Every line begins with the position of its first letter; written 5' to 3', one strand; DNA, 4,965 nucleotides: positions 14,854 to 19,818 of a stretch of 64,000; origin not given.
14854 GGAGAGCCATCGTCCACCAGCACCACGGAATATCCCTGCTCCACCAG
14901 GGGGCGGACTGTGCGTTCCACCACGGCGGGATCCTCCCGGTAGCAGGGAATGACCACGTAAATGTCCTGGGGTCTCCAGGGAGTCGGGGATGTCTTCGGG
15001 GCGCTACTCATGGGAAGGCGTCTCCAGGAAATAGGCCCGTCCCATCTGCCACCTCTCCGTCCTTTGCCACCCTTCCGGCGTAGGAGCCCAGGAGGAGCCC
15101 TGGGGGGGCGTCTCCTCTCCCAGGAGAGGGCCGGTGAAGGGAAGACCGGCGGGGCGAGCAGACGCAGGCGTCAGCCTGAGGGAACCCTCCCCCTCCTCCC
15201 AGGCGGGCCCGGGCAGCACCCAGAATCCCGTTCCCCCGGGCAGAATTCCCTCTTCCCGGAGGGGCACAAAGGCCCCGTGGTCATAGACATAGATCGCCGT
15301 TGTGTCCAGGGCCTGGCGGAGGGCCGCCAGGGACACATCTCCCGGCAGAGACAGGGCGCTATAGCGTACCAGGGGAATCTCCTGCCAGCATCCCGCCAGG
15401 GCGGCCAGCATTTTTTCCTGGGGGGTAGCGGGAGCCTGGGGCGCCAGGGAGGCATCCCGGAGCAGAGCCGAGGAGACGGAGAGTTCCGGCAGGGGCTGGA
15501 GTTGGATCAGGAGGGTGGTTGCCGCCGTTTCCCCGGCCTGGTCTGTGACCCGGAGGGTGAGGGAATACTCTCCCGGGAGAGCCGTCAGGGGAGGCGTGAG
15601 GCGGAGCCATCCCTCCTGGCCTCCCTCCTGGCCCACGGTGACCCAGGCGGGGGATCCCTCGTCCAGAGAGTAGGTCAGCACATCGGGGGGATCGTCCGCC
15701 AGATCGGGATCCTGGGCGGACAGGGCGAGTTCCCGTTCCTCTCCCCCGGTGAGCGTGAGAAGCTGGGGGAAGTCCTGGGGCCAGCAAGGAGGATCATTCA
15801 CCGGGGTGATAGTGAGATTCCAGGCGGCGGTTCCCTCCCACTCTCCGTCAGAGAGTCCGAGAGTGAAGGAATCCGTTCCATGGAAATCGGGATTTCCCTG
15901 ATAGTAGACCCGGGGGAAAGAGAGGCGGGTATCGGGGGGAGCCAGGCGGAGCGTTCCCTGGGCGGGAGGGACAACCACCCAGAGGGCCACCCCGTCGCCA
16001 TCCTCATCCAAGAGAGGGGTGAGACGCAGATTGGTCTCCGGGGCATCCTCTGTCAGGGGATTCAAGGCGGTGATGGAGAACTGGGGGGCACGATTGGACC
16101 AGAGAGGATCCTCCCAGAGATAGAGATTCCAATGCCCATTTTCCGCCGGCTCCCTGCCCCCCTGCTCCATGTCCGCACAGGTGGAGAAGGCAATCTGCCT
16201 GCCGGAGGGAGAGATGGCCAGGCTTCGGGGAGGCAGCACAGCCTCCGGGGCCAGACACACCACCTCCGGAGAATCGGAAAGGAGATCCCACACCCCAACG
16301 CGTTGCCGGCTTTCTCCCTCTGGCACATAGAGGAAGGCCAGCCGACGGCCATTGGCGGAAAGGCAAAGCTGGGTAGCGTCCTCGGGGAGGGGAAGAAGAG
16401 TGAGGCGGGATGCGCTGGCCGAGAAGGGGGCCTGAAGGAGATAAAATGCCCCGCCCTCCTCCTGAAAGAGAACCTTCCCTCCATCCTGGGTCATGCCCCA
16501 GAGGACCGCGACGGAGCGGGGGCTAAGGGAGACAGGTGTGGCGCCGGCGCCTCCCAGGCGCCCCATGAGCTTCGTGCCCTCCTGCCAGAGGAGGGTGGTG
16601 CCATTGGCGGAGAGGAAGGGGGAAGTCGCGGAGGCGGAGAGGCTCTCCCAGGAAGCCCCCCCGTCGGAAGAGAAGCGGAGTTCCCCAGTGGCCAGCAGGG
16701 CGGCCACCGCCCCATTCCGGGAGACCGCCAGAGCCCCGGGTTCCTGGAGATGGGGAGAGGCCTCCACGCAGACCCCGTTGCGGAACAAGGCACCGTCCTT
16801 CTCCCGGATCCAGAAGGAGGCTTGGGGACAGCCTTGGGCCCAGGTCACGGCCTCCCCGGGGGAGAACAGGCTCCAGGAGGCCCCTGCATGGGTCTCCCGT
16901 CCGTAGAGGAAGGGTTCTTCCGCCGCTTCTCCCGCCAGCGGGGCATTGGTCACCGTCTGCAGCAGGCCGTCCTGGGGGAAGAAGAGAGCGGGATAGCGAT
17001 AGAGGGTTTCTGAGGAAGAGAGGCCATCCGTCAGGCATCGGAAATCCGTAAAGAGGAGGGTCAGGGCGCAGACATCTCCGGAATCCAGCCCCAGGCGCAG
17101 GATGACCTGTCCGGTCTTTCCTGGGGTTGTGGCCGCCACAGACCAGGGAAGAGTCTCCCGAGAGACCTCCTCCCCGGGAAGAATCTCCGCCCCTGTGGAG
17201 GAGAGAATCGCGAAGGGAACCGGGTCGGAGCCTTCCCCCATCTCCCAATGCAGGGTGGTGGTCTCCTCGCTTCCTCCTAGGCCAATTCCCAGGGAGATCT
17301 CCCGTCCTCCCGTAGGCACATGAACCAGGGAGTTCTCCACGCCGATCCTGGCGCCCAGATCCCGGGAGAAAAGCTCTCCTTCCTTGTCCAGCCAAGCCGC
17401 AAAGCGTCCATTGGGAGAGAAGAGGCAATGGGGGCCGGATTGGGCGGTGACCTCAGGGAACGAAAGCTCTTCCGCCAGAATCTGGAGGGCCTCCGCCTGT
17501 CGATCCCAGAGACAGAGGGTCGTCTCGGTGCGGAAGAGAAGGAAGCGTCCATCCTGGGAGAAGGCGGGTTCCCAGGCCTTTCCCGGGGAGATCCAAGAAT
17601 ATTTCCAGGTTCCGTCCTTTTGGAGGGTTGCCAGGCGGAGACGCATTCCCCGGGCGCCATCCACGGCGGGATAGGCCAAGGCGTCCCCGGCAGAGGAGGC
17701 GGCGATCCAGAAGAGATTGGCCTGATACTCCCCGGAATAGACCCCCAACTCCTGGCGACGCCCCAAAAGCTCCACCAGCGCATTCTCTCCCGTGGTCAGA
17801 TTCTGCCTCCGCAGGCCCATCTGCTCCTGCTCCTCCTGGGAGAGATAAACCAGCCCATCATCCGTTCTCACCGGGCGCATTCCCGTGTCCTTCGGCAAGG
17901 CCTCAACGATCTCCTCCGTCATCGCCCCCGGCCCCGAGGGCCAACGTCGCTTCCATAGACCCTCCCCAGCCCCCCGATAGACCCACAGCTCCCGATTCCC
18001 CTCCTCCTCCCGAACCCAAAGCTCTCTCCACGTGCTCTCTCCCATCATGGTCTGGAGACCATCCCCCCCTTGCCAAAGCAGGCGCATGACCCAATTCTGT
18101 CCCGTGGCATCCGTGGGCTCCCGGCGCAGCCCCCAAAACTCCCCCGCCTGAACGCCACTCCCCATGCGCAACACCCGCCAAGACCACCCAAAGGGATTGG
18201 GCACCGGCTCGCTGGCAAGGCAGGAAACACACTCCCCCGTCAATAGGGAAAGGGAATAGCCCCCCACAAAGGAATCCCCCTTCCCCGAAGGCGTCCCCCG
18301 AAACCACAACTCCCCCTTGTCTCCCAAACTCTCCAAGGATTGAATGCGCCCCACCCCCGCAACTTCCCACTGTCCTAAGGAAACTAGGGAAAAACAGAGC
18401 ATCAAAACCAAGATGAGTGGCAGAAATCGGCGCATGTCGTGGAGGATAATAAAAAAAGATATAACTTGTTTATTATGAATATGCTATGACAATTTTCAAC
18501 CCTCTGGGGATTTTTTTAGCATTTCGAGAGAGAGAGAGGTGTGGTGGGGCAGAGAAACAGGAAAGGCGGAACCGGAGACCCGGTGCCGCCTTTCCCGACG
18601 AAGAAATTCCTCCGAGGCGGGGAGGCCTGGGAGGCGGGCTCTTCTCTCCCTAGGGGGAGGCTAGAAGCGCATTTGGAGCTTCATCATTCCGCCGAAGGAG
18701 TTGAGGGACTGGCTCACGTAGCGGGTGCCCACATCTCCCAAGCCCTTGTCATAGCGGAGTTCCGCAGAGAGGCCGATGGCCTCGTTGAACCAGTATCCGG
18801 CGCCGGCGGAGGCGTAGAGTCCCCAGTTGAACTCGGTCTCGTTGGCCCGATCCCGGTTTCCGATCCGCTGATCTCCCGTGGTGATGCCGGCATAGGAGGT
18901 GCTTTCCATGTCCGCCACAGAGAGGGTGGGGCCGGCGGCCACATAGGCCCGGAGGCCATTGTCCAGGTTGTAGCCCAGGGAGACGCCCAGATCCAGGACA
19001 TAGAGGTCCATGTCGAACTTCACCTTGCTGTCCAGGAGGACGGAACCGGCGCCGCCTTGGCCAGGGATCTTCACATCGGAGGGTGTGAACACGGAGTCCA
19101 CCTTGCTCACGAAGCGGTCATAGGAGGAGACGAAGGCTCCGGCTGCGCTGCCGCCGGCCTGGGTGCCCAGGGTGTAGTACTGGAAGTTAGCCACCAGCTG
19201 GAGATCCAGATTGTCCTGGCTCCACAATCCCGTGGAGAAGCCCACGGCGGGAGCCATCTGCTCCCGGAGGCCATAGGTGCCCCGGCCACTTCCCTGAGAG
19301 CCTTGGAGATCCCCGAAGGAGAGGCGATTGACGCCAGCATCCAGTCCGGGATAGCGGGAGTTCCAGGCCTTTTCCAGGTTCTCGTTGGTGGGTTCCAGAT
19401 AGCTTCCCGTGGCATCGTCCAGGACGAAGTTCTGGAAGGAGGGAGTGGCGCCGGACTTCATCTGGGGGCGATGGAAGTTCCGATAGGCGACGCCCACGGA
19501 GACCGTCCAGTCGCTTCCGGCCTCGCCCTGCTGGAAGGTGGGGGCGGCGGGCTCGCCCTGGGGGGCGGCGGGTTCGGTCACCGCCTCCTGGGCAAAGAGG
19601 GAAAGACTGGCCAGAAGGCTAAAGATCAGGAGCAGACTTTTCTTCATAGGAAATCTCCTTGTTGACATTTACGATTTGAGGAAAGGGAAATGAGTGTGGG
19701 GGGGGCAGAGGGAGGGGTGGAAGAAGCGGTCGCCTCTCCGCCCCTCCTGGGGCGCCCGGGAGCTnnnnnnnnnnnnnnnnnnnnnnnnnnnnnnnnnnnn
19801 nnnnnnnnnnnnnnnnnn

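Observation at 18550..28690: Sigma-54-driven four-gene surface-protein operon with a divergent, atypical enhancer-binding protein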

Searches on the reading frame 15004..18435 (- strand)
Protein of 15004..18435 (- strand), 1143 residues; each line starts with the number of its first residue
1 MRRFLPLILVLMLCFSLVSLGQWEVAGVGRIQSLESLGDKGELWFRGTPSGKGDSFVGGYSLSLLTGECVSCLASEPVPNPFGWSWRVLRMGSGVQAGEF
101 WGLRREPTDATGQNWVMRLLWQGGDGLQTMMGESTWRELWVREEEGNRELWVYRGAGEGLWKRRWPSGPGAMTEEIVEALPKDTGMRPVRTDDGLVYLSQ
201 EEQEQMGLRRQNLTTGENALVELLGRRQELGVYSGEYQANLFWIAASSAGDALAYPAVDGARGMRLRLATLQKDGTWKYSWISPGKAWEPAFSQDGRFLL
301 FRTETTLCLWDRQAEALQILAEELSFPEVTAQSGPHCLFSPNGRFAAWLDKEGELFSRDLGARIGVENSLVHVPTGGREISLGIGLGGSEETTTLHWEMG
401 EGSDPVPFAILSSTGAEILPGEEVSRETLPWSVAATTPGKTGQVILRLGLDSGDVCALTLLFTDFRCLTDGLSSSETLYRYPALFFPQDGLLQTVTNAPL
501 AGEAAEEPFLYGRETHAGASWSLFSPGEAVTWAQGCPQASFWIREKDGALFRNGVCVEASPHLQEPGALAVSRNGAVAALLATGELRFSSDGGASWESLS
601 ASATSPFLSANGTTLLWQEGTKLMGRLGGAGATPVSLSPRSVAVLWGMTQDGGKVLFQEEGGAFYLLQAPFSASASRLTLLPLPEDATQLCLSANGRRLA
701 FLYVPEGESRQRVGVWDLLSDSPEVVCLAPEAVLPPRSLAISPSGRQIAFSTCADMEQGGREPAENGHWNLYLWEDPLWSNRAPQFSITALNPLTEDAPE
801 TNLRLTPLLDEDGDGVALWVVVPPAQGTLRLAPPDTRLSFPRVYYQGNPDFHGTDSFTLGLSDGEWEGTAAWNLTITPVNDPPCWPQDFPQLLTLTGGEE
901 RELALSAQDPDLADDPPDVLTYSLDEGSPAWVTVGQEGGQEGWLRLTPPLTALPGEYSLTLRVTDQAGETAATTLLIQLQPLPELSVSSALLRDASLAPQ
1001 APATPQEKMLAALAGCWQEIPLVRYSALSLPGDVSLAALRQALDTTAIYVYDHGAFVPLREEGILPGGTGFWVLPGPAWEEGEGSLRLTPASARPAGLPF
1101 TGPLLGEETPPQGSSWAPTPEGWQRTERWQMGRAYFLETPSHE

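Call 37: search_protein_families(library=pfam, proteins=[window:15004-18435:-], max_evalue=0.001)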
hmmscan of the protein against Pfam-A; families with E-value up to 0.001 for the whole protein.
window:15004-18435:- (1143 aa): 3 families
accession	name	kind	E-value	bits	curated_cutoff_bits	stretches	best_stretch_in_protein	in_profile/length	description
PF17963.7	Big_9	-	3.9e-11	44.1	23.6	1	794-871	13-83/89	Bacterial Ig domain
PF07676.18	PD40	-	2.2e-05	24.7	20.9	0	289-301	13-25/38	WD40-like Beta Propeller Repeat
PF05345.18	He_PIG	-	0.00075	20.3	24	0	909-977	25-93/96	Putative Ig domain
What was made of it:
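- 15004..18435 (-): g5: an associated 1143-aa exported protein (Big_9, PD40, He_PIG) with its own sigma-70-like promoter (18472-18499). Linked to the operon but a separate transcription unit. Pfam (call 37).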

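Call 75: search_protein_families(library=padloc, proteins=[window:15004-18435:-], max_evalue=0.01)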
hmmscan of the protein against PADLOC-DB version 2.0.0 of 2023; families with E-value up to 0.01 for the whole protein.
window:15004-18435:- (1143 aa): 0 families

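Call 77: search_solved_structures(query=window:15004-18435:-, max_evalue=0.1)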
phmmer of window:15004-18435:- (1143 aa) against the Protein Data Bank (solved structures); distinct sequences matched with E-value up to 0.1: 0.

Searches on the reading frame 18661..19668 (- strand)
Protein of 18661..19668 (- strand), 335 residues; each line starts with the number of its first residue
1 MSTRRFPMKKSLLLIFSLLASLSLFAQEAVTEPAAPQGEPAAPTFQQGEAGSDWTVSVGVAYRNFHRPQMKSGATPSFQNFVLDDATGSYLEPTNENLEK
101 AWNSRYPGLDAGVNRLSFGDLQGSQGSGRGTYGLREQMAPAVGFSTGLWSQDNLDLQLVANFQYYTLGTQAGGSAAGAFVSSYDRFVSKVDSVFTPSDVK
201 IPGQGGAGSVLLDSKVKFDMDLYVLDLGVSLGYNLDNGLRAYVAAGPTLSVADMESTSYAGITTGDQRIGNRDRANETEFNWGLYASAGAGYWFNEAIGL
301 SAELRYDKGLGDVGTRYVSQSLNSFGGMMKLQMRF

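Call 7: search_protein_families(library=pfam, proteins=[window:18661-19668:-], max_evalue=0.1)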
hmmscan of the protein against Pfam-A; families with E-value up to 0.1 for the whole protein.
window:18661-19668:- (335 aa): 2 families
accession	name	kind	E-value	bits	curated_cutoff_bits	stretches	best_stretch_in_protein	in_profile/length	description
PF13568.12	OMP_b-brl_2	-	1.6e-08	35.3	27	1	111-313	15-173/175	Outer membrane protein beta-barrel domain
PF13505.12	OMP_b-brl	-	4.6e-05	24.1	28.7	1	199-306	58-152/175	Outer membrane protein beta-barrel domain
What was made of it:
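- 18661..19647 (-): g4: 328-aa outer-membrane beta-barrel protein. It has a Pro/Ala/Glu-rich N-terminal linker and a C-terminal Phe. OMP_b-brl_2 35.3 bits against 27 (call 7).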

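Call 8: search_protein_families(library=ncbifam, proteins=[window:18661-19668:-], max_evalue=0.1)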
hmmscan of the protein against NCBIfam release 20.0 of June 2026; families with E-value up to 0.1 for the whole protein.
window:18661-19668:- (335 aa): 1 family
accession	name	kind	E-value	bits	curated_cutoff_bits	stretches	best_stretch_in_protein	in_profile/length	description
NF010339.0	PRK13768.1-1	equivalog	0.06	13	414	0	172-245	63-132/248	GTPase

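Call 60: search_solved_structures(query=window:18661-19668:-, max_evalue=1)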
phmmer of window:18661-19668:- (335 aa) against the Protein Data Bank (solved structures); distinct sequences matched with E-value up to 1: 0.

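Call 75: search_protein_families(library=padloc, proteins=[window:18661-19668:-], max_evalue=0.01)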
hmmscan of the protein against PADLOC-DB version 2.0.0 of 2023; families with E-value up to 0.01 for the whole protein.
window:18661-19668:- (335 aa): 0 families

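Call 78: find_homologous_proteins(query=window:18661-19647:-, max_evalue=0.001)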
Query window:18661-19647:- (328 aa): 23 proteins with E <= 0.001 among 7607 candidates.
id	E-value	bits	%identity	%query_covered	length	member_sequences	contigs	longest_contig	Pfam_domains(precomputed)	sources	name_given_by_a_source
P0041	3.6e-209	712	98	100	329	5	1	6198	PF13568.13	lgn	-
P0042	1.9e-158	545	77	100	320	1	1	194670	PF13568.13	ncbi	ncbi:MAG: outer membrane beta-barrel protein [Oligosphaeraceae bacterium]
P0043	1.6e-153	529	74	100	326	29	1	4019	PF13568.13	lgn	-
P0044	7.8e-118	412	59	100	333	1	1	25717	PF13568.13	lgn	-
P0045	3.1e-117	410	59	100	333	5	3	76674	PF13568.13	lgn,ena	-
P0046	2.4e-116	407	59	89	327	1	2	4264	PF13505.13,PF13568.13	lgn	-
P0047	5.4e-115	402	56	100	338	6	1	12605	PF13568.13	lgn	-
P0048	8.0e-110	385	56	100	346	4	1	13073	PF13568.13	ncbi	-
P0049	1.3e-109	385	56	100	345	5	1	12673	PF13568.13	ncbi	-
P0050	1.4e-98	348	47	100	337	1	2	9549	PF13568.13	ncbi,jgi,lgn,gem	-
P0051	1.8e-97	345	51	100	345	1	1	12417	PF13505.13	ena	-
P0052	5.0e-97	343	52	100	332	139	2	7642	PF13568.13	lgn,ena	-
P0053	1.8e-87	312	50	100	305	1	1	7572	PF13505.13,PF02462.21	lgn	-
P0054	7.9e-76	274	44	100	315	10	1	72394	-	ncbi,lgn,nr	ncbi:MAG: hypothetical protein MJ202_03555 [Lentisphaeria bacterium]|nr:hypothetical protein [Lentis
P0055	7.4e-67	244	44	96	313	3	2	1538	PF13505.13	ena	-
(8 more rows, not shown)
